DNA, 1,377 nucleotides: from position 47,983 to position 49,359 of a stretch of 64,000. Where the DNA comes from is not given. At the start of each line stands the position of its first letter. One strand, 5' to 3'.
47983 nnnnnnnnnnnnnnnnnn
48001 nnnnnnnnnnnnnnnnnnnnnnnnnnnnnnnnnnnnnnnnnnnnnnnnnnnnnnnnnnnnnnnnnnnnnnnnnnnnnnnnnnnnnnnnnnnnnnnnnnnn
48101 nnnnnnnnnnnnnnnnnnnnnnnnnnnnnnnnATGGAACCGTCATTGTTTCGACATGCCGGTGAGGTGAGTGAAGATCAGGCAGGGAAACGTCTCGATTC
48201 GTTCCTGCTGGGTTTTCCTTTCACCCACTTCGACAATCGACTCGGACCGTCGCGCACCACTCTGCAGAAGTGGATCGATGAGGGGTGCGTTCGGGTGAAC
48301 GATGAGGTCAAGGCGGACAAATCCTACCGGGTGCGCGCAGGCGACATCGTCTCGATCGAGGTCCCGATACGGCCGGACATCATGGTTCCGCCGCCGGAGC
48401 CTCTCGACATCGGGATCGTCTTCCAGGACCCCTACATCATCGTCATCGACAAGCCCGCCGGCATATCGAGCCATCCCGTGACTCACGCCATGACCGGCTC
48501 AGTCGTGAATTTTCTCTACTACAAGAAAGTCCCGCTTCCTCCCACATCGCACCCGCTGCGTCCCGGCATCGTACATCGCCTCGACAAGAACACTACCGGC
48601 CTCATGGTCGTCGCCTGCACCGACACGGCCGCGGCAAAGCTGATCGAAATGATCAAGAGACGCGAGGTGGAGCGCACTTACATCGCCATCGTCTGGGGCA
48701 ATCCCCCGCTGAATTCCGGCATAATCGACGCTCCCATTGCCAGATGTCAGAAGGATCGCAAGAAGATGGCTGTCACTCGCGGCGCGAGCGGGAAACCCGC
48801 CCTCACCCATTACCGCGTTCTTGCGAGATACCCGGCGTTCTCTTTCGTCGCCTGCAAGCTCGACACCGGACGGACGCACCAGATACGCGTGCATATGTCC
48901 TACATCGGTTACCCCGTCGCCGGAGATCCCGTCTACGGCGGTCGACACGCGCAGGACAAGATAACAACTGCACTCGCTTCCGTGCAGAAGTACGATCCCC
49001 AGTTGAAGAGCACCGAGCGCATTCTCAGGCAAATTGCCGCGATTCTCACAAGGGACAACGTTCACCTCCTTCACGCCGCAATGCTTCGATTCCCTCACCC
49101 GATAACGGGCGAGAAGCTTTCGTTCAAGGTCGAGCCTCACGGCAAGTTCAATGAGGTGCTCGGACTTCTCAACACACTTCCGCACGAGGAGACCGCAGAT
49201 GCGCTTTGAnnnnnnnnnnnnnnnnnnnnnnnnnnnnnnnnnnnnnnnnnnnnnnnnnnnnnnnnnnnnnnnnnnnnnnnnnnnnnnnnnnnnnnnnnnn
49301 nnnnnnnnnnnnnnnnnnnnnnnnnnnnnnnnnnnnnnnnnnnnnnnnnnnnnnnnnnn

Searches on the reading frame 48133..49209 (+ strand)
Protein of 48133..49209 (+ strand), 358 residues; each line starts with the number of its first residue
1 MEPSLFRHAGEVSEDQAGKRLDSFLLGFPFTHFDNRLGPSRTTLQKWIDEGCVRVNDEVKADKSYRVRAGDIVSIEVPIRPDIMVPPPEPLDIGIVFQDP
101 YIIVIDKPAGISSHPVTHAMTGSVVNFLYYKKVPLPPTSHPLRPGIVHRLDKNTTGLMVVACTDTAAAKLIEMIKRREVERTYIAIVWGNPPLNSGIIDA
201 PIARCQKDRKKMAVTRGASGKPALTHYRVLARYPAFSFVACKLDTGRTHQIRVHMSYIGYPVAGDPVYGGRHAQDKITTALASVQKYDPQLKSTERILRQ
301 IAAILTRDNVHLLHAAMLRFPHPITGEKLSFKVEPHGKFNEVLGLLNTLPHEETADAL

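Call 28: search_protein_families(library=pfam, proteins=[window:48133-49209:+], max_evalue=0.001)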
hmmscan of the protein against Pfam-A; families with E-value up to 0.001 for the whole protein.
window:48133-49209:+ (358 aa): 3 families
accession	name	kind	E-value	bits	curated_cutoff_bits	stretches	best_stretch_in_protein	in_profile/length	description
PF00849.27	PseudoU_synth_2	-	9.4e-35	120.5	26.8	1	102-256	2-151/152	RNA pseudouridylate synthase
PF01479.30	S4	-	3.1e-08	33.7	22.8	1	37-73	12-48/48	S4 domain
PF13275.11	S4_2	-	0.00035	20.8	24.6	1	47-76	29-58/65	S4 domain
